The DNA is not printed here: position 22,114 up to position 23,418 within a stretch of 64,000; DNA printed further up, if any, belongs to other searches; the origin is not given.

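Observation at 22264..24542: yegTUV operon under a convergent GntR regulator: a likely ADP-ribose or nucleoside-derivative catabolic module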

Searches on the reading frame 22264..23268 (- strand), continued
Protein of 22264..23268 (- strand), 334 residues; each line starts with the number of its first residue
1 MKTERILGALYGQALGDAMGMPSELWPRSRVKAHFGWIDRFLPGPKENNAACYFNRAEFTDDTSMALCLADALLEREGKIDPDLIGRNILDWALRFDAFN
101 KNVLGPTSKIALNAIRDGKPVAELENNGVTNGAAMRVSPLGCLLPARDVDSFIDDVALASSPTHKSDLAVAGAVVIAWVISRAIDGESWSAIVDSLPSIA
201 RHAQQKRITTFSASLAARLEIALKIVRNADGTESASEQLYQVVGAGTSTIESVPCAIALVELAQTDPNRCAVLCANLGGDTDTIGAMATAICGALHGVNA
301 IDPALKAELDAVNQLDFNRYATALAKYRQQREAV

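Call 77: search_solved_structures(query=window:22267-23268:-, max_evalue=1e-10, show_alignments=2)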
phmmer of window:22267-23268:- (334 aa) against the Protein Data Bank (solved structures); distinct sequences matched with E-value up to 1e-10: 16.
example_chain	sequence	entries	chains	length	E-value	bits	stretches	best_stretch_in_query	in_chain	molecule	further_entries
1t5j_A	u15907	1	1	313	1.3e-29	106.6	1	4-301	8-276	Hypothetical protein MJ1187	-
2g4k_A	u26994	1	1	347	8.2e-16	61.4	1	4-313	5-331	ADP-ribosylhydrolase 3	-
2foz_A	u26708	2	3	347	8.5e-16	61.3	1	4-313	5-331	ADP-ribosylhydrolase like 2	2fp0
5zqy_A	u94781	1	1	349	8.9e-16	61.2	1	4-313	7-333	Poly(ADP-ribose) glycohydrolase ARH3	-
9rfd_A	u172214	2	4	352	9e-16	61.2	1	4-313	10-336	ADP-ribosylhydrolase ARH3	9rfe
6d36_C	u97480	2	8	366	1e-15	61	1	4-313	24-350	Poly(ADP-ribose) glycohydrolase ARH3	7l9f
2qty_A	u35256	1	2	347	2.7e-15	59.7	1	4-310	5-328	Poly(ADP-ribose) glycohydrolase ARH3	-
7akr_AAA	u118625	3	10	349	3.5e-15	59.3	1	5-313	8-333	ADP-ribose glycohydrolase ARH3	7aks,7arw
6d3a_C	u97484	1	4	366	3.8e-15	59.2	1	4-313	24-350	Poly(ADP-ribose) glycohydrolase ARH3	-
7l9h_C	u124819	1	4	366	1.3e-14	57.4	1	4-313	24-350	ADP-ribose glycohydrolase ARH3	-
7l9i_C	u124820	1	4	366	1.4e-14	57.3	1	4-313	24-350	ADP-ribose glycohydrolase ARH3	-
2cwc_A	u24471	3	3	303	4.1e-14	55.8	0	3-193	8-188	ADP-ribosylglycohydrolase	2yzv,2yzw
2woe_A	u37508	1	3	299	6.8e-13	51.8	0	4-194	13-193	ADP-RIBOSYL-[DINITROGEN REDUCTASE] GLYCOHYDROLASE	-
2woc_A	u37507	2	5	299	2e-12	50.2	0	4-194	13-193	ADP-RIBOSYL-[DINITROGEN REDUCTASE] GLYCOHYDROLASE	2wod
6g1p_A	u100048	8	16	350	4.2e-12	49.2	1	5-315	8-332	ADP-ribosylhydrolase like 2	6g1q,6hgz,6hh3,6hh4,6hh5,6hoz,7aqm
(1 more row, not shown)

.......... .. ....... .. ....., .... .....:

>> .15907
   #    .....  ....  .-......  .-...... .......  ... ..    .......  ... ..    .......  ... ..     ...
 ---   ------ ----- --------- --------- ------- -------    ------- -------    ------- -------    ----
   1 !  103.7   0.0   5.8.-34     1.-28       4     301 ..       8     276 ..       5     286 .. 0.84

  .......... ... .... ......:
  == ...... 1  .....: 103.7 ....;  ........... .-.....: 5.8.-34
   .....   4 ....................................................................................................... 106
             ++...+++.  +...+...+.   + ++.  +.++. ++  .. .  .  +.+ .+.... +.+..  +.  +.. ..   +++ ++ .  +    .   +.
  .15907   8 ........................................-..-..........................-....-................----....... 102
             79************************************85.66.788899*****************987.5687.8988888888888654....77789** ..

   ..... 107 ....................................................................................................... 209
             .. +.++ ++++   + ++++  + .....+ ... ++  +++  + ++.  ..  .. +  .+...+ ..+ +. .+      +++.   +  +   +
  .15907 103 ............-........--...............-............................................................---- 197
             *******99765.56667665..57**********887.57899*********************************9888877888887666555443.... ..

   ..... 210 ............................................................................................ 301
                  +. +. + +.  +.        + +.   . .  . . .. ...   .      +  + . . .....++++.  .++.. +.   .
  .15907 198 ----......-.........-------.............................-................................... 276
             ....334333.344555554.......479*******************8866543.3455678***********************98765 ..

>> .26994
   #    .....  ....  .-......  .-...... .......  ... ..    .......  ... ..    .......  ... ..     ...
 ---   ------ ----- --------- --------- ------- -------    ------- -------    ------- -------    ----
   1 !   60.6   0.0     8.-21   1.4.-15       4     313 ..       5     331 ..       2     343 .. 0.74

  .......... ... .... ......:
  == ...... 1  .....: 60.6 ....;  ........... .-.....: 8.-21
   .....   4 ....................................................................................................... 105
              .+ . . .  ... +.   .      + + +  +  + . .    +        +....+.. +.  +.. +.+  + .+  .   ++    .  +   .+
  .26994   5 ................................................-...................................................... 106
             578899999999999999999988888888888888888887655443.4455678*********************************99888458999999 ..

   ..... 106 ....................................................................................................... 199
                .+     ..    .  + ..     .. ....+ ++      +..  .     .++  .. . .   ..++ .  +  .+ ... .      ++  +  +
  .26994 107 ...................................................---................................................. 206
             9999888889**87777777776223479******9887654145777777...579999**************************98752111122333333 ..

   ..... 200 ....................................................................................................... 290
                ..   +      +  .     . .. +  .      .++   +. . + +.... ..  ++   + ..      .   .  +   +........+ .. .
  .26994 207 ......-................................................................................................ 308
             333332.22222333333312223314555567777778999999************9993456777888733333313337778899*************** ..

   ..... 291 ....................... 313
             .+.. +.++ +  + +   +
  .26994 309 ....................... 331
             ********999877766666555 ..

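Call 82: find_encoding_contigs(protein=P0232, flank=5000, max_places=2)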
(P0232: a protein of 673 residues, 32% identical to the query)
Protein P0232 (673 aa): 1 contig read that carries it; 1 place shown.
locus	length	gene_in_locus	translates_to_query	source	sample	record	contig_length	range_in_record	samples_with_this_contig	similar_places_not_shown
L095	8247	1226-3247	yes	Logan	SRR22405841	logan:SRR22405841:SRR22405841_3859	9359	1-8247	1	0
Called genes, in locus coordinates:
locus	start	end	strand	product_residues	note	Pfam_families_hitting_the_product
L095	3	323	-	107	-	?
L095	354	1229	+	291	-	PF00392:GntR, PF07702:UTRA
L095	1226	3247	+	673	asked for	PF03747:ADP_ribosyl_GH, PF00294:PfkB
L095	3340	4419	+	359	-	PF01547:SBP_bac_1 (weak), PF13416:SBP_bac_8, PF13343:SBP_bac_6 (weak)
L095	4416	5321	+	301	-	PF00528:BPD_transp_1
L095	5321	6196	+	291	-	PF00528:BPD_transp_1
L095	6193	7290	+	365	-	PF00005:ABC_tran, PF08402:TOBE_2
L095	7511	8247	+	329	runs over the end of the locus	PF03747:ADP_ribosyl_GH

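Call 83: find_encoding_contigs(protein=P0192, flank=5000, max_places=2)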
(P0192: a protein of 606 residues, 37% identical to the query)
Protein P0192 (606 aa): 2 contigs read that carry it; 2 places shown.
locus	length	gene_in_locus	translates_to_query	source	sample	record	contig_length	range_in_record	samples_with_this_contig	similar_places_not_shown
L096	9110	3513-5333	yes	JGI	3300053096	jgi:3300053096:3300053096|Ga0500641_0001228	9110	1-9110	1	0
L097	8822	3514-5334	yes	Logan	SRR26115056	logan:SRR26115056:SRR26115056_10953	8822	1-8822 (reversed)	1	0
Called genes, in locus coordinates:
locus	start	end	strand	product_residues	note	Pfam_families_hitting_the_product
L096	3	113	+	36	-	?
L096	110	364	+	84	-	PF07862:Nif11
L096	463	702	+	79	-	PF07862:Nif11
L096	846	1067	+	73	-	PF07862:Nif11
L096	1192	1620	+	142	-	PF13581:HATPase_c_2, PF02518:HATPase_c (weak)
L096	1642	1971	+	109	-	PF01740:STAS, PF13466:STAS_2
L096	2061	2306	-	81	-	PF07862:Nif11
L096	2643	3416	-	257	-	PF01812:5-FTHF_cyc-lig (weak)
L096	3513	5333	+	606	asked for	PF00294:PfkB, PF03747:ADP_ribosyl_GH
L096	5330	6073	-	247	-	PF01812:5-FTHF_cyc-lig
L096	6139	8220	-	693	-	PF07715:Plug, PF00593:TonB_dep_Rec_b-barrel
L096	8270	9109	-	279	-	?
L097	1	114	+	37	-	?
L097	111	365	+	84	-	PF07862:Nif11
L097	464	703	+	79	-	PF07862:Nif11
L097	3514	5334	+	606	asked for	PF00294:PfkB, PF03747:ADP_ribosyl_GH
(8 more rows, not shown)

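Call 98: predict_structure(alignment_id=A2)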
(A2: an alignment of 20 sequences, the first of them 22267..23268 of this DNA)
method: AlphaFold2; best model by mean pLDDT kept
length: 334 residues; sequences in the alignment: 20
mean_pLDDT: 96.8   pTM: 0.95
mean pLDDT of the five models: 96.8, 96.3, 96.2, 96.0, 95.9
residues with pLDDT >= 90: 320; 70-90: 14; 50-70: 0; < 50: 0
segments of 3 or more residues with pLDDT < 50: none
pLDDT, mean of each block of 10 residues (from residue 1): 95 99 98 98 97 97 98 98 98 96 92 96 90 97 97 98 95 99 98 98 89 94 97 97 97 99 99 98 99 98 98 97 98 93
secondary structure, 60 per line:
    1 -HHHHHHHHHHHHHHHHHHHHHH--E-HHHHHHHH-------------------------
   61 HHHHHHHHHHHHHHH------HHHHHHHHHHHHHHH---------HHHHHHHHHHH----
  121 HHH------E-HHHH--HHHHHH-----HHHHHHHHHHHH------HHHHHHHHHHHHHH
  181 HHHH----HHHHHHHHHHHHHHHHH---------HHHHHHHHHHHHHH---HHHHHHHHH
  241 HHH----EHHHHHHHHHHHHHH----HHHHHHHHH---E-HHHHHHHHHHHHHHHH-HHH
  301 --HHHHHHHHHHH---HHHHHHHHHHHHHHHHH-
elements in order: H2-23 H28-35 H61-75 H82-96 H106-116 H132-135 H138-143 H149-160 H167-184 H189-205 H215-228 H232-243 H249-262 H267-275 H281-296 H303-313 H317-333

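Call 101: fold_search(model_id=the predicted structure, library=pdb)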
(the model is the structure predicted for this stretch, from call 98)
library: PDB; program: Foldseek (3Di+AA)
matches with E <= 10: 273; with E <= 0.001: 65
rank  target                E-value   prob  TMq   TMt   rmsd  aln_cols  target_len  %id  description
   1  1t5j                  1.4e-15  1.00  0.82  0.90   2.5       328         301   26  Crystal structure of ribosylglycohydrolase MJ1187 from Methanococcus jannaschii (released 2004-05-11)
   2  2yzv                  2.1e-13  1.00  0.72  0.83   4.2       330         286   24  ADP-ribosylglycohydrolase-related protein complex (released 2007-11-06)
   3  2cwc                  4.5e-13  1.00  0.72  0.83   4.2       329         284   25  Crystal structure of ADP-ribosylglycohydrolase-related protein from Thermus thermophilus HB8 (released 2005-12-18)
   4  6hgz_A                6.4e-13  1.00  0.77  0.78   4.8       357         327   20  ADP-ribosylserine hydrolase ARH3 of Latimeria chalumnae in complex with ADP-ribose (released 2018-11-28)
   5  6d36_C                1.1e-12  1.00  0.77  0.76   4.7       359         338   23  Structure of human ARH3 bound to ADP-ribose and magnesium (released 2018-06-20)
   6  6d3a_C                1.1e-12  1.00  0.76  0.75   4.8       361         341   22  Structure of human ARH3 D314E bound to ADP-ribose and magnesium (released 2018-06-20)
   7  6d36_A                1.1e-12  1.00  0.75  0.73   5.5       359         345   23  Structure of human ARH3 bound to ADP-ribose and magnesium (released 2018-06-20)
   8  2yzw                  1.2e-12  1.00  0.72  0.85   4.1       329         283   26  ADP-ribosylglycohydrolase-related protein complex (released 2007-11-06)
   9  7l9i_A                1.3e-12  1.00  0.76  0.74   5.3       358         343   23  Crystal structure of human ARH3-D314A bound to magnesium and ADP-ribose (released 2021-04-28)
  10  7l9f_C                1.3e-12  1.00  0.77  0.76   4.6       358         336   23  Crystal structure of human ARH3 bound to calcium and ADP-ribose (released 2021-04-28)
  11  7l9i_C                1.5e-12  1.00  0.76  0.75   4.8       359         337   22  Crystal structure of human ARH3-D314A bound to magnesium and ADP-ribose (released 2021-04-28)
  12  9rfe_B                1.7e-12  1.00  0.75  0.73   5.1       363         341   22  Human ADP-ribosylhydrolase 3 (ARH3) in complex with an inhibitor (released 2025-09-24)
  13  6d3a_A                1.8e-12  1.00  0.76  0.73   5.4       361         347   22  Structure of human ARH3 D314E bound to ADP-ribose and magnesium (released 2018-06-20)
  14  7arw_B                2.1e-12  1.00  0.78  0.80   3.9       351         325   23  Structure of human ARH3 E41A bound to alpha-NAD+ and magnesium (released 2021-06-16)
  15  5zqy                  2.1e-12  1.00  0.77  0.75   5.2       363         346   23  Crystal structure of a poly(ADP-ribose) glycohydrolase (released 2018-08-15)
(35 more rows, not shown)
